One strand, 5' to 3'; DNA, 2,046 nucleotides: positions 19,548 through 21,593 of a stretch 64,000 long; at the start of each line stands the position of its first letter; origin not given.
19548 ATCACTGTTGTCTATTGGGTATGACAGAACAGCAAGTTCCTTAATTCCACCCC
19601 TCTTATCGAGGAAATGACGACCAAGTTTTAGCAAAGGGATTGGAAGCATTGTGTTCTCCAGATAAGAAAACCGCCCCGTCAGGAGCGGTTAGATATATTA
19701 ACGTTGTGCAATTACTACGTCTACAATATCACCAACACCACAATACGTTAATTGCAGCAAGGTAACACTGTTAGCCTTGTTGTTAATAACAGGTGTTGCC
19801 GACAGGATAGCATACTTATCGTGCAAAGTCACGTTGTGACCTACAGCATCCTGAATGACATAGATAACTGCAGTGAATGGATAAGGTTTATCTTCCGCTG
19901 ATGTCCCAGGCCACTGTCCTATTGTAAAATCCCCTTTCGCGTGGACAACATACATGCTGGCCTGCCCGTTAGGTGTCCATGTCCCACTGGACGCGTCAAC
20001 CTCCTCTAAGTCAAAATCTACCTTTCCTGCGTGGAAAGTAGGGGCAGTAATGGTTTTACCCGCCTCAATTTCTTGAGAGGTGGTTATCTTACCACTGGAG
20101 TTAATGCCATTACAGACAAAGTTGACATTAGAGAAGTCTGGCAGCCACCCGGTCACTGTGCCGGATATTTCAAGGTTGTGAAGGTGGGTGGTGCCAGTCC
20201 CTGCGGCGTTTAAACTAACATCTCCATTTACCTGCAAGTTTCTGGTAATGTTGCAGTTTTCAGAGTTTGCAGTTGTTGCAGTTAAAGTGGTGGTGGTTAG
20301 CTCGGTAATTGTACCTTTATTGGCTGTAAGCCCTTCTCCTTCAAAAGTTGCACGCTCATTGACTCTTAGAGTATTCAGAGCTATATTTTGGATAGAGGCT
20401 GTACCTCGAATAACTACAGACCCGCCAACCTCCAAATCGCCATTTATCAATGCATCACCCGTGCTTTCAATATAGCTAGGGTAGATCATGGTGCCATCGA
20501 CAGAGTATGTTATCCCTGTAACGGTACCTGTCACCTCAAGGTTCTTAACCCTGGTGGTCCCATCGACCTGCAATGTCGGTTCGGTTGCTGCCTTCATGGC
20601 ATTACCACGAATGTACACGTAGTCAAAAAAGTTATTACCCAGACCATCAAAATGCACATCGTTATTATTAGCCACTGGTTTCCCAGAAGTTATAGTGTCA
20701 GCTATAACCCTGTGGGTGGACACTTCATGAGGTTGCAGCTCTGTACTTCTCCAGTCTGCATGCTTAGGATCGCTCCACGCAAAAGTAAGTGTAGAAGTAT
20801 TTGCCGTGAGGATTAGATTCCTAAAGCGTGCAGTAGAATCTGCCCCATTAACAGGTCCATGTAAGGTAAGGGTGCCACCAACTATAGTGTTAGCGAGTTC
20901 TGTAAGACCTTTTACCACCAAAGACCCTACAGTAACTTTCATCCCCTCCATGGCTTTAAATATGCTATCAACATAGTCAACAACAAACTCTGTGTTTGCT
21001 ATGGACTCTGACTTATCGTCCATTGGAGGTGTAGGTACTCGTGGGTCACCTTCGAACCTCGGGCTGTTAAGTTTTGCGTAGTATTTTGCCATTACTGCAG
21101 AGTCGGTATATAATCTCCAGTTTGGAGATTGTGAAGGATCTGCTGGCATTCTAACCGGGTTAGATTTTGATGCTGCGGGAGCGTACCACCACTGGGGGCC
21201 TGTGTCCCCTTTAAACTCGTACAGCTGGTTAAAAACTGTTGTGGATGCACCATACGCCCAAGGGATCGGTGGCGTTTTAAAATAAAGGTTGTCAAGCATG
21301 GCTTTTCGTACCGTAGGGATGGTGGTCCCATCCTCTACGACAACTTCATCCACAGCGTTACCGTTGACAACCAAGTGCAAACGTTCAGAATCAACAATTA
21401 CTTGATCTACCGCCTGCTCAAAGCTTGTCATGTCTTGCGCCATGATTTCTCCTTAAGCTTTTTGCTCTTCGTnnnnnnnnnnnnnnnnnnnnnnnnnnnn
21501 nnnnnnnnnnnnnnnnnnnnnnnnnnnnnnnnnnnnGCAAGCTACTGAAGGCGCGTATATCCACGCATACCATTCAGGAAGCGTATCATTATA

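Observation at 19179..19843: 329-bp tandem duplication across a fibre gene junction creates a chimeric ORF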

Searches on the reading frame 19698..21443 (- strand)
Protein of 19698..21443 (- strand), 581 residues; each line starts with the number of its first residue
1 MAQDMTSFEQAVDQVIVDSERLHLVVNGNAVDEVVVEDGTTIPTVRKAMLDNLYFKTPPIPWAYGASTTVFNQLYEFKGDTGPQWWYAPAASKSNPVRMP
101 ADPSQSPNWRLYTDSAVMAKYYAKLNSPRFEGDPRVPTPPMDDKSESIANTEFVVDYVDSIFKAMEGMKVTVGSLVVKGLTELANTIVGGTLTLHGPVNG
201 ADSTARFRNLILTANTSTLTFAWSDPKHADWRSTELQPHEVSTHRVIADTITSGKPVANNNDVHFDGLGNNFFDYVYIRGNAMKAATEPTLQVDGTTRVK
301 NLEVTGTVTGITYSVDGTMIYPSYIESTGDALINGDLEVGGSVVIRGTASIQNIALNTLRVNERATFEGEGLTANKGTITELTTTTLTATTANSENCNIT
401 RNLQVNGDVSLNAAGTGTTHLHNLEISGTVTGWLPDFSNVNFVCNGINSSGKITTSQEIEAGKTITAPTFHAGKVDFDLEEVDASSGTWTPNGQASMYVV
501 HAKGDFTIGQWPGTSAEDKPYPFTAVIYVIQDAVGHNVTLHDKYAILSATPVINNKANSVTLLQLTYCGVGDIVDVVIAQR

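Call 19: find_encoding_contigs(protein=window:19698-21443:-, flank=3000, max_places=10)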
Protein window:19698-21443:- (581 aa): 24 contigs read that carry it; 10 places shown.
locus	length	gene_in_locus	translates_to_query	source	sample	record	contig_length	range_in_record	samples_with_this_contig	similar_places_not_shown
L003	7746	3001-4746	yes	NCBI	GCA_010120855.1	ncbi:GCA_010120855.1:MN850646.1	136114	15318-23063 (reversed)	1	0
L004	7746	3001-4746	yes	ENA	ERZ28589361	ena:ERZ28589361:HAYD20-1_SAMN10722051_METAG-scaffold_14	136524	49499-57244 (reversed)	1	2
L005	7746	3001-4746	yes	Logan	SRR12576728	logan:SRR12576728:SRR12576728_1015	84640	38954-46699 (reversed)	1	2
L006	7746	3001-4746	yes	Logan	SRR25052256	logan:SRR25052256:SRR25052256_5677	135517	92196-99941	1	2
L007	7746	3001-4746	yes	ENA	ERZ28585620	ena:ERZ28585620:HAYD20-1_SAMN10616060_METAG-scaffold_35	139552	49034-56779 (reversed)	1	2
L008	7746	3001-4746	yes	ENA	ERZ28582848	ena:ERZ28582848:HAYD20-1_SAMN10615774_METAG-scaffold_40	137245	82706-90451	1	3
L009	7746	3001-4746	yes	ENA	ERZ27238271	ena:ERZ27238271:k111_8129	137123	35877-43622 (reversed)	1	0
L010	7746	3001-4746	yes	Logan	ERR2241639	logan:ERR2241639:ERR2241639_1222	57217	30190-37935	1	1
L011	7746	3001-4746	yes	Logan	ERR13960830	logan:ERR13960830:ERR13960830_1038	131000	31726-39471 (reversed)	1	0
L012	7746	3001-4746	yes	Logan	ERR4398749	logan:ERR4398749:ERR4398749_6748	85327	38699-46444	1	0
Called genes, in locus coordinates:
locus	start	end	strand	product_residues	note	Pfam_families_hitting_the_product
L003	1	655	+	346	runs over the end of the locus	-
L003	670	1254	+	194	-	PF02413:Caudo_TAP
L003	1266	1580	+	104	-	-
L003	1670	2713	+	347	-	-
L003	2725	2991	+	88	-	-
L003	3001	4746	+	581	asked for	PF26208:Phage_phiTE_241_N, PF26209:Phage_phiTE_241_C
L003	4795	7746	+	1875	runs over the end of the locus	PF02368:Big_2, PF26918:Ig_Eae (weak)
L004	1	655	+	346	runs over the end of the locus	-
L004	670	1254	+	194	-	PF02413:Caudo_TAP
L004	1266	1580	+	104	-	-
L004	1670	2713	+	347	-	-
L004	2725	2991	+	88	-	-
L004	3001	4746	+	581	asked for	PF26208:Phage_phiTE_241_N, PF26209:Phage_phiTE_241_C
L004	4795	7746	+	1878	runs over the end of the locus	PF02368:Big_2, PF26918:Ig_Eae (weak)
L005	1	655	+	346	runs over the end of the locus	-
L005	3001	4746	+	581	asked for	PF26208:Phage_phiTE_241_N, PF26209:Phage_phiTE_241_C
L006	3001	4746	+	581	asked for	PF26208:Phage_phiTE_241_N, PF26209:Phage_phiTE_241_C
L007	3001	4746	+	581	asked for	PF26208:Phage_phiTE_241_N, PF26209:Phage_phiTE_241_C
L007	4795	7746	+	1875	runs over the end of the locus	PF02368:Big_2, PF26918:Ig_Eae (weak)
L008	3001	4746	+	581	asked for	PF26208:Phage_phiTE_241_N, PF26209:Phage_phiTE_241_C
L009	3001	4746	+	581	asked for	PF26208:Phage_phiTE_241_N, PF26209:Phage_phiTE_241_C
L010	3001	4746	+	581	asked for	PF26208:Phage_phiTE_241_N, PF26209:Phage_phiTE_241_C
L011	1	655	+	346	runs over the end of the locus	-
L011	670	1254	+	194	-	PF02413:Caudo_TAP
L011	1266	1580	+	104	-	-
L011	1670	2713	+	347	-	-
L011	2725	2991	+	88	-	-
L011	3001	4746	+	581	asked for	PF26208:Phage_phiTE_241_N, PF26209:Phage_phiTE_241_C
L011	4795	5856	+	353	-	-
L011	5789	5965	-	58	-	-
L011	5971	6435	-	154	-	-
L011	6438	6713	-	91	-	-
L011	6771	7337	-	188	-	-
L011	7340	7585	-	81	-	-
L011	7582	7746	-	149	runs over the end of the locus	-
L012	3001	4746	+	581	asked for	PF26208:Phage_phiTE_241_N, PF26209:Phage_phiTE_241_C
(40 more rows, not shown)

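Call 22: search_protein_families(library=pfam, proteins=[window:19698-21443:-], max_evalue=0.01)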
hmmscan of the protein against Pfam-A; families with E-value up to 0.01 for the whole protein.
window:19698-21443:- (581 aa): 1 family
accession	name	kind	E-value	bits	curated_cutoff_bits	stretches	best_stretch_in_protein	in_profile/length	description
PF04519.19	Bactofilin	-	0.0098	16.6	27.9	0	331-411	7-82/98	Polymer-forming cytoskeletal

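Call 28: search_solved_structures(query=window:19698-21443:-, max_evalue=0.01, show_alignments=1)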
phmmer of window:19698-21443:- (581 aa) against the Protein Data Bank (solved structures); distinct sequences matched with E-value up to 0.01: 1.
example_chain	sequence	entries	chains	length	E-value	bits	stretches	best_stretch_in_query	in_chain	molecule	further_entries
9cuy_g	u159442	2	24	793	2.2e-77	264.1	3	8-325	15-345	Putative tail fiber protein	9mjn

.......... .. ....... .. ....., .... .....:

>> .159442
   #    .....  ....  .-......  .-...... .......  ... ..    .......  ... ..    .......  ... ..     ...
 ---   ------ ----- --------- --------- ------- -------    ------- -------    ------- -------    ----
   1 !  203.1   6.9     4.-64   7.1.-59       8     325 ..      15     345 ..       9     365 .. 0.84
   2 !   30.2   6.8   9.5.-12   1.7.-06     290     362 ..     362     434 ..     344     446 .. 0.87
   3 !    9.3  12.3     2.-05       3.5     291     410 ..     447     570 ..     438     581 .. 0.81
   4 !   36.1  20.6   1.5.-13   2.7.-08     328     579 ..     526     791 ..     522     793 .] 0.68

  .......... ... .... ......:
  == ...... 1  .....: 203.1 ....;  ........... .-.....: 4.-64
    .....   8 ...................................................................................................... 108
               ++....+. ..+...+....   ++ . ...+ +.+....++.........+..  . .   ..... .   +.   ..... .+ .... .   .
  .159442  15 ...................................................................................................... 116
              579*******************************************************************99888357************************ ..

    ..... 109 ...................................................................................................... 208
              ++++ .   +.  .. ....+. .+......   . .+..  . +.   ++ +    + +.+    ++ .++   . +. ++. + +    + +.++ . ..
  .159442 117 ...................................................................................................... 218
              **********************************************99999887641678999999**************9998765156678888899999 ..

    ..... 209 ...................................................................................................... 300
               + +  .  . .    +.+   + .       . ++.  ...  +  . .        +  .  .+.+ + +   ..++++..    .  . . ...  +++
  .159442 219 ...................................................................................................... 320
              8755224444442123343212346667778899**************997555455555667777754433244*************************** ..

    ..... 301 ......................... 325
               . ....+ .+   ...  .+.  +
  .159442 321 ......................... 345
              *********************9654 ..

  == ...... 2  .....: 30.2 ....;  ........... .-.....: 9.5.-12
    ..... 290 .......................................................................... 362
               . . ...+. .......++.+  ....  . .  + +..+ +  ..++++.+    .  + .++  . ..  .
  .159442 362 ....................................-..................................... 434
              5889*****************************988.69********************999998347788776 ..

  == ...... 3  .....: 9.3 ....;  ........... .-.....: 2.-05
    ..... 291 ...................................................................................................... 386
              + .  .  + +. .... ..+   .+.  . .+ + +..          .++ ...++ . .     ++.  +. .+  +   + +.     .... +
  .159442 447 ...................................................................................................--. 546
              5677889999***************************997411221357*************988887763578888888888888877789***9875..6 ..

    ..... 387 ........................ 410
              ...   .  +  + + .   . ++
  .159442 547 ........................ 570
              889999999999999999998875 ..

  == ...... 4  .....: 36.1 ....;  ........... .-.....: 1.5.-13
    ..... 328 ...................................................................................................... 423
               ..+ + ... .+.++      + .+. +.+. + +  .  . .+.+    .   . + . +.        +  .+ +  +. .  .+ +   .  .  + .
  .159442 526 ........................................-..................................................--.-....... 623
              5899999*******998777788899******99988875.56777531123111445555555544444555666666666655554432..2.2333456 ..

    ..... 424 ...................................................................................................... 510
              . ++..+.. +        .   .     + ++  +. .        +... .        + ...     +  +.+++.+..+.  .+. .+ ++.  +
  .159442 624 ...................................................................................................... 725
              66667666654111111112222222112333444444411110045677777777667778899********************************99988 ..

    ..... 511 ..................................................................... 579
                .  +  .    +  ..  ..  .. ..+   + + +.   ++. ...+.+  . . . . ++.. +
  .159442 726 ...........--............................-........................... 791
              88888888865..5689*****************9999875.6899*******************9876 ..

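Call 50: find_related_loci(query=window:19698-21443:-, collection=viral_contigs, flank=2500)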
Query window:19698-21443:- (581 aa) in viral_contigs; peptide patterns used: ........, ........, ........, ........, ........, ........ (x = any residue, [..] = any of these).
7 stretches matched a pattern; 4 encode a relative of the query (tblastn E <= 1e-3); 4 distinct loci.
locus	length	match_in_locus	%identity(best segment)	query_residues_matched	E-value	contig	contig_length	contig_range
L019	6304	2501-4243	99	1-581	0e+0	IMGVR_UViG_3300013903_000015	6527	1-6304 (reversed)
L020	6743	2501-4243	98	1-581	0e+0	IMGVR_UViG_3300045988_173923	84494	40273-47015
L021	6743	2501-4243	96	1-581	0e+0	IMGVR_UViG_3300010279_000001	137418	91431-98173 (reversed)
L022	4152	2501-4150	99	1-550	0e+0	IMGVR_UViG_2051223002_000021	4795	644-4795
